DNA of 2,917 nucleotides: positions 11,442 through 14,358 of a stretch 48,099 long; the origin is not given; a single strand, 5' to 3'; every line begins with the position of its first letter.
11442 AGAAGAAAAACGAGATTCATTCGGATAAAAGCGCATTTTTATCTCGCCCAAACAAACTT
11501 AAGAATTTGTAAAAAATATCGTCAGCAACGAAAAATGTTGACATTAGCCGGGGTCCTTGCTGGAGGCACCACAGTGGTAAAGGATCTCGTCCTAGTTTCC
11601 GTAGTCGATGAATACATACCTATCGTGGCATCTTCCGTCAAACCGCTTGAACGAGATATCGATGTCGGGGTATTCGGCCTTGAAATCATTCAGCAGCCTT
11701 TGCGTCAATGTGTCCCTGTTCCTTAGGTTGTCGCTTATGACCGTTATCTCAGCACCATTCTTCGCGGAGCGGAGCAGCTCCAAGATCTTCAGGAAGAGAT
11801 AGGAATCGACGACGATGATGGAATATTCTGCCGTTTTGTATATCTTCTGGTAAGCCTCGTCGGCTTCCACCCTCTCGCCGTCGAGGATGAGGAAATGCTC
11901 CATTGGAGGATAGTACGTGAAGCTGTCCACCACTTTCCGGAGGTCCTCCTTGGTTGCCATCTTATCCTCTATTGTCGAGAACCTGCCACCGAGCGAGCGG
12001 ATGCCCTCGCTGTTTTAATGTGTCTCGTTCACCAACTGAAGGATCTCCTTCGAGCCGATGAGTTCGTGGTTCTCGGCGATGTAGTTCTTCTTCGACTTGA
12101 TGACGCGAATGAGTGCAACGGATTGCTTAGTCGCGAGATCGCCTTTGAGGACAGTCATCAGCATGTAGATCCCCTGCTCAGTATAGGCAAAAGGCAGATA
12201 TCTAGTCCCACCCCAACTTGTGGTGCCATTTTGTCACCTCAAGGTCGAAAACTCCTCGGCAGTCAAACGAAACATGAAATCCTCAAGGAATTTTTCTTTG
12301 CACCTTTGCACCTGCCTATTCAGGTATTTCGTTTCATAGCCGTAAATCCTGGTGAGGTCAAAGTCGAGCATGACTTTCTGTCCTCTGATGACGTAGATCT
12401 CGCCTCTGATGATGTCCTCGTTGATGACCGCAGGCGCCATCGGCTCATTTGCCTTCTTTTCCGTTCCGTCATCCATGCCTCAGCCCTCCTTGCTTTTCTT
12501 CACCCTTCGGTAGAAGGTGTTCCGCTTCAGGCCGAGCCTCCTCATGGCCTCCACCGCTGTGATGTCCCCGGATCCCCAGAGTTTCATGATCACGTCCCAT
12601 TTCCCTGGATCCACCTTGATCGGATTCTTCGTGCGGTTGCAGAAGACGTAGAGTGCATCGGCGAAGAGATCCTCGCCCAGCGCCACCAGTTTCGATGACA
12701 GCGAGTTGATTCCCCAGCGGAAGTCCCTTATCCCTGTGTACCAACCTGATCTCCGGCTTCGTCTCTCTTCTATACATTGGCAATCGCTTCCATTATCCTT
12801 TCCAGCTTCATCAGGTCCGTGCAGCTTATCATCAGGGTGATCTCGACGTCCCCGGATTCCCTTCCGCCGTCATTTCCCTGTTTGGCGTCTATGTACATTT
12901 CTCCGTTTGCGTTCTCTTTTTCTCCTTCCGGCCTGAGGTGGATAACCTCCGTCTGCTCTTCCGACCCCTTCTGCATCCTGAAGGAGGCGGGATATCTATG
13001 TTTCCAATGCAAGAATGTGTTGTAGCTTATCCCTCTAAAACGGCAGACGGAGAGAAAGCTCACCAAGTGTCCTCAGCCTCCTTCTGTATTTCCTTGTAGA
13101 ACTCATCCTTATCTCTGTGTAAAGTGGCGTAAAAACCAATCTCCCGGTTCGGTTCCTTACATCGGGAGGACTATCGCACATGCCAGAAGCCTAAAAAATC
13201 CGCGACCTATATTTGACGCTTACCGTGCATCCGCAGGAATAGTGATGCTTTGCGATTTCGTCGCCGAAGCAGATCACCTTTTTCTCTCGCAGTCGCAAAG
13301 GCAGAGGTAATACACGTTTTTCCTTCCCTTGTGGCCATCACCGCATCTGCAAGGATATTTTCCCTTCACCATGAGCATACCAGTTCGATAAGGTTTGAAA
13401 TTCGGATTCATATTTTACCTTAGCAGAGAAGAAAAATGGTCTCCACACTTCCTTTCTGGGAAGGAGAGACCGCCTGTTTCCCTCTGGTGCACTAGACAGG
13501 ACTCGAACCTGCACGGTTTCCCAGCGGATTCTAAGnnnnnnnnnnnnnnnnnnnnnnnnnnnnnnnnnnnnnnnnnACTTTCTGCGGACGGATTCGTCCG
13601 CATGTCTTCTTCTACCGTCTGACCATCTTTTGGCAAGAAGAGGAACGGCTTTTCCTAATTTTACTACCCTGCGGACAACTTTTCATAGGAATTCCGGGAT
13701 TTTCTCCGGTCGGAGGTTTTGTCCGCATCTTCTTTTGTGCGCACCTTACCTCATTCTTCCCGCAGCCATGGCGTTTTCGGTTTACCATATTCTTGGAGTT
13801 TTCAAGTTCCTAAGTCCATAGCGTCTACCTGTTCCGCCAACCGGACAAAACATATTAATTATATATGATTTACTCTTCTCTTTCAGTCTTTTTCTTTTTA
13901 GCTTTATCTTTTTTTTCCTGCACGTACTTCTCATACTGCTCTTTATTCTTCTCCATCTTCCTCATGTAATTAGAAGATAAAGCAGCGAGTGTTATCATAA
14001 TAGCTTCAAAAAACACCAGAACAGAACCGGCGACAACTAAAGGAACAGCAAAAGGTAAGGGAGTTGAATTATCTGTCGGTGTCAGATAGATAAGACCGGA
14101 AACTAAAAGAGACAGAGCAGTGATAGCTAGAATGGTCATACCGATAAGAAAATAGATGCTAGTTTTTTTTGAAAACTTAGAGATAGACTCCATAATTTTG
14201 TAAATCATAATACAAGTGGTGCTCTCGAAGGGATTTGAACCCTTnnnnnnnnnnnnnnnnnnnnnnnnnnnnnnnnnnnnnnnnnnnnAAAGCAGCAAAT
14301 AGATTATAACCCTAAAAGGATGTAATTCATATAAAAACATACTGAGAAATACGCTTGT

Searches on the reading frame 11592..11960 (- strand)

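Call 13: search_protein_families(library=pfam, proteins=[window:11592-11960:-], max_evalue=0.001)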
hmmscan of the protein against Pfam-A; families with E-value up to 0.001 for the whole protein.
window:11592-11960:- (122 aa): 0 families

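Call 71: search_protein_families(library=phrogs, proteins=[window:11592-11960:-], max_evalue=0.001)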
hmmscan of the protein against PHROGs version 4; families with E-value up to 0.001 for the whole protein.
window:11592-11960:- (122 aa): 0 families

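Call 72: search_protein_families(library=pfam, proteins=[window:11592-11960:-], max_evalue=0.1)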
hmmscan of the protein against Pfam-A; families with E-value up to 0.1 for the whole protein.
window:11592-11960:- (122 aa): 2 families
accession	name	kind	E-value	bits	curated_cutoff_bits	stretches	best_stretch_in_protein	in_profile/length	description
PF01990.22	ATP-synt_F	-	0.056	14.2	23.5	1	29-75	25-71/91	ATP synthase (F/14-kDa) subunit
PF13091.12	PLDc_2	-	0.075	13.3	27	1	43-119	7-89/132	PLD-like domain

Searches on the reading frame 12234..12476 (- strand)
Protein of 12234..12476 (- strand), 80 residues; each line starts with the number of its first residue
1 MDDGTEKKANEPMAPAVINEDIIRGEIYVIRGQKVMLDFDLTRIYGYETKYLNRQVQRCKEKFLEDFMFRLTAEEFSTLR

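Call 72: search_protein_families(library=pfam, proteins=[window:12234-12476:-], max_evalue=0.1)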
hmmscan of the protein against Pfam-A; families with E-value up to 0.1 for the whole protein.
window:12234-12476:- (80 aa): 2 families
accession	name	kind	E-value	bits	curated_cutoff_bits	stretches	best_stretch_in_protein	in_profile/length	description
PF10543.14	ORF6N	-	1.1e-19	70.9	27.8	1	26-79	2-55/86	ORF6N domain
PF23150.1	CFAP61_dimer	-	0.025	15.4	27.9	1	33-68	74-108/119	CFAP61 dimerisation domain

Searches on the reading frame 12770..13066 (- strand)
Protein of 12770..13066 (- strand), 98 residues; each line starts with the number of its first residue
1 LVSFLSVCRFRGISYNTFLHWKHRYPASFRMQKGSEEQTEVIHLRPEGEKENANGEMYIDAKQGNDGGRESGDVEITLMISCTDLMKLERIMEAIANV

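Call 71: search_protein_families(library=phrogs, proteins=[window:12770-13066:-], max_evalue=0.001)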
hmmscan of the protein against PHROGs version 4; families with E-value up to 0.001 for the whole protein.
window:12770-13066:- (98 aa): 0 families

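Call 72: search_protein_families(library=pfam, proteins=[window:12770-13066:-], max_evalue=0.1)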
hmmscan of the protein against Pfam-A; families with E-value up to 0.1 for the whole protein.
window:12770-13066:- (98 aa): 1 family
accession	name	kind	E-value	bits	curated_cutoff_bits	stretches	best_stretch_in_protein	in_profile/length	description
PF01527.26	HTH_Tnp_1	-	0.012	16.2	24.1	1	6-38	28-60/75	Transposase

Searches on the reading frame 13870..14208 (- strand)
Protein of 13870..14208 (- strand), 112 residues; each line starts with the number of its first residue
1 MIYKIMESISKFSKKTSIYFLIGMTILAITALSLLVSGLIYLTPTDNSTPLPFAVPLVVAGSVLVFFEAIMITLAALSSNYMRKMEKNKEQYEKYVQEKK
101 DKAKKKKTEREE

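Call 72: search_protein_families(library=pfam, proteins=[window:13870-14208:-], max_evalue=0.1)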
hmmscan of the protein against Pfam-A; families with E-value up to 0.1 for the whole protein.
window:13870-14208:- (112 aa): 6 families
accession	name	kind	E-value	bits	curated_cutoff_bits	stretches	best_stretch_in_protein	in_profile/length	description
PF07214.17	DUF1418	-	0.0021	18.3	22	1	6-99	1-90/94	Protein of unknown function (DUF1418)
PF10864.13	DUF2663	-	0.026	15.3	25.2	1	24-103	19-96/127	Protein of unknown function (DUF2663)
PF01529.25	DHHC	-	0.032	14.7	28.7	1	18-97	52-132/133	DHHC palmitoyltransferase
PF14937.11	DUF4500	-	0.039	14.4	27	0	68-107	39-78/81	Domain of unknown function (DUF4500)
PF15103.11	G0-G1_switch_2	-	0.046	14.6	27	1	55-109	24-79/105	G0/G1 switch protein 2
PF13038.11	DUF3899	-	0.079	13.8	23.4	0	66-105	25-67/88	Domain of unknown function (DUF3899)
